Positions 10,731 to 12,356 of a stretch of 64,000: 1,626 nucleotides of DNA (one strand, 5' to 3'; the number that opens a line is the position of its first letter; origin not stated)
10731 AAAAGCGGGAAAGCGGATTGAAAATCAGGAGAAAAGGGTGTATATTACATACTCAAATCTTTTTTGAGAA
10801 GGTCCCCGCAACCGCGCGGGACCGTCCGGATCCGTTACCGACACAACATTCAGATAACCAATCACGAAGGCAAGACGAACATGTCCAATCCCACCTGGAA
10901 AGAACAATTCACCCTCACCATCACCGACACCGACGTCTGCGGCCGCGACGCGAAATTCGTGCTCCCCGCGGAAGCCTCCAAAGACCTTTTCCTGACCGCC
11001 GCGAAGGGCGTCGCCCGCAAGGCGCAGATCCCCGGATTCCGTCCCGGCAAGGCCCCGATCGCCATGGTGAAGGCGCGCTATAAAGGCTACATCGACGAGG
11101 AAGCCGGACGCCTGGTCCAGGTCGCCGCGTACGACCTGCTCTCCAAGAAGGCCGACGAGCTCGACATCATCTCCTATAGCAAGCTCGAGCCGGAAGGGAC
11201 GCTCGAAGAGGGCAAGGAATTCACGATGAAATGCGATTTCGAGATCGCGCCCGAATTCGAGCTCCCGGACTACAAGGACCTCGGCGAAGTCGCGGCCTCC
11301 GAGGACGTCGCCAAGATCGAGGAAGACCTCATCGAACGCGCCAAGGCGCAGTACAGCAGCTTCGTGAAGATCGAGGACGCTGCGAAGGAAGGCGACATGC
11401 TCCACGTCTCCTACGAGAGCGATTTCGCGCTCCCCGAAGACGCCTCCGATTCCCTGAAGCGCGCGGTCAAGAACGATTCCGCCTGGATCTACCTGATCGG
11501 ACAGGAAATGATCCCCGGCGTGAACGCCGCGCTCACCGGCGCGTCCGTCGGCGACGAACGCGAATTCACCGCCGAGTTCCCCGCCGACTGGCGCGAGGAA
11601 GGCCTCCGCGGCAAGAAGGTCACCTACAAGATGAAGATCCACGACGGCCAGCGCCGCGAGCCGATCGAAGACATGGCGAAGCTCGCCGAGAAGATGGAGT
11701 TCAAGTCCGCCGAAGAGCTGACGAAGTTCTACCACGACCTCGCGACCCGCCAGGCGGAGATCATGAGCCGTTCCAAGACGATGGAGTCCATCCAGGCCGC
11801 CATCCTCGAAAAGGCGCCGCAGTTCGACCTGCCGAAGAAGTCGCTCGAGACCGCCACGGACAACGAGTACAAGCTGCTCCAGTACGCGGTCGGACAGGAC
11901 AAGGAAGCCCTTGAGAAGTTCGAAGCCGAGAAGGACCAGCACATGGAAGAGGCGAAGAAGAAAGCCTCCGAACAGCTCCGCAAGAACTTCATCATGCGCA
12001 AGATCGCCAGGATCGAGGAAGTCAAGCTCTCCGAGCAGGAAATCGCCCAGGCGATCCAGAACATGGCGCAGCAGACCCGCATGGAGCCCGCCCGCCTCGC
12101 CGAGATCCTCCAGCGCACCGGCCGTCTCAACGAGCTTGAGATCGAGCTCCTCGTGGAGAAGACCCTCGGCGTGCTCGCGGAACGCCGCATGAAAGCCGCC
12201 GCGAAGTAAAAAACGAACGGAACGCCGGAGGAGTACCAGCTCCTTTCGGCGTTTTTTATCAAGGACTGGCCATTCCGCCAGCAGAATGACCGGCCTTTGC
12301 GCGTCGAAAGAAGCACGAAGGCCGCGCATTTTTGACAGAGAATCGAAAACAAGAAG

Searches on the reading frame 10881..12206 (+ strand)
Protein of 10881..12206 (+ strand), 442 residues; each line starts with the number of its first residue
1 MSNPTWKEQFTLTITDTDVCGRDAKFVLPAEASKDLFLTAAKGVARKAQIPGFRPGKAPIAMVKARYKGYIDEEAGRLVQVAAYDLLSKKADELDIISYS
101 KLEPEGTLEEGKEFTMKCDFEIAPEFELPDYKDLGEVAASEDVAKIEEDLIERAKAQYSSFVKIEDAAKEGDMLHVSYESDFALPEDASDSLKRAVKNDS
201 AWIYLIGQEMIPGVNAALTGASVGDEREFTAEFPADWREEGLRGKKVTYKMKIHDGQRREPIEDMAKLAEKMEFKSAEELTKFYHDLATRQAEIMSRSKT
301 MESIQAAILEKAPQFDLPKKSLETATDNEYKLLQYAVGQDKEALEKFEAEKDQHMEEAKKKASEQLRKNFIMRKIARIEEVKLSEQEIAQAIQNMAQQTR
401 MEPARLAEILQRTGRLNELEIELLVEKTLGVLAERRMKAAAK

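Call 13: find_related_loci(query=window:10881-12206:+, collection=genome_contigs, flank=4000)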
Query window:10881-12206:+ (442 aa) in genome_contigs; peptide patterns used: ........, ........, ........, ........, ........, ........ (x = any residue, [..] = any of these).
58 stretches matched a pattern; 13 encode a relative of the query (tblastn E <= 1e-3); 12 distinct loci.
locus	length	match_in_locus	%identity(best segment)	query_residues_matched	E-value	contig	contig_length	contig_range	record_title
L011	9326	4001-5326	95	1-442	0e+0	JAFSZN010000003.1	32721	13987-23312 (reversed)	MAG: Lentisphaeria bacterium isolate RGIG3616 Goat_Rumen.Co__c21332, whole genome shotgun sequence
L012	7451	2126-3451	94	1-442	0e+0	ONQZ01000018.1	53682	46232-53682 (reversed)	uncultured Lentisphaerae bacterium isolate RUG555 genome assembly, contig: scaffold_410, whole genome shotgun sequence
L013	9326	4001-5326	94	1-442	0e+0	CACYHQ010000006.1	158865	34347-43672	uncultured bacterium isolate RUG11954 genome assembly, contig: RUG11954_asm_6, whole genome shotgun sequence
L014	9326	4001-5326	93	1-442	0e+0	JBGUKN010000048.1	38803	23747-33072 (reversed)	MAG: Victivallales bacterium isolate ruminal_MAG_28 ruminal_MAG_28_contig_0048, whole genome shotgun sequence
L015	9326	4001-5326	94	1-442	0e+0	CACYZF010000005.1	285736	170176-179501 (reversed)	uncultured bacterium isolate RUG12414 genome assembly, contig: RUG12414_asm_5, whole genome shotgun sequence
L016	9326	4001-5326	94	1-442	0e+0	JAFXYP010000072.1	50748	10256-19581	MAG: Lentisphaeria bacterium isolate RGIG6864 Sheep_Rumen-4__c1275717, whole genome shotgun sequence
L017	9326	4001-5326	93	1-442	0e+0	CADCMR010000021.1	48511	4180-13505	uncultured bacterium isolate RUG14783 genome assembly, contig: RUG14783_asm_21, whole genome shotgun sequence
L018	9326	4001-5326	94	1-442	0e+0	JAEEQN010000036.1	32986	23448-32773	MAG: Victivallales bacterium isolate Tb.RUG.336 NODE_4446_length_32986_cov_3.617517, whole genome shotgun sequence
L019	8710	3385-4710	94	1-442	0e+0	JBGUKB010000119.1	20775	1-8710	MAG: Victivallales bacterium isolate ruminal_MAG_290 ruminal_MAG_290_contig_0119, whole genome shotgun sequence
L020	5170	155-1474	93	1-440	0e+0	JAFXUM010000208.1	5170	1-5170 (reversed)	MAG: Lentisphaeria bacterium isolate RGIG6757 Sheep_Rumen-3__c1157835, whole genome shotgun sequence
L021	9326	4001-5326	92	1-442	0e+0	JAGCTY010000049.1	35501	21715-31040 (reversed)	MAG: Lentisphaeria bacterium isolate RGIG10120 Yak_Rumen-4__c609755, whole genome shotgun sequence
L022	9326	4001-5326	94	1-442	0e+0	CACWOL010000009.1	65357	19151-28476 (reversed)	uncultured bacterium isolate RUG10770 genome assembly, contig: RUG10770_asm_9, whole genome shotgun sequence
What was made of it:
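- Tried and rejected: The pattern was too specific, and the second scan was spent on tig relatives (call 13).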
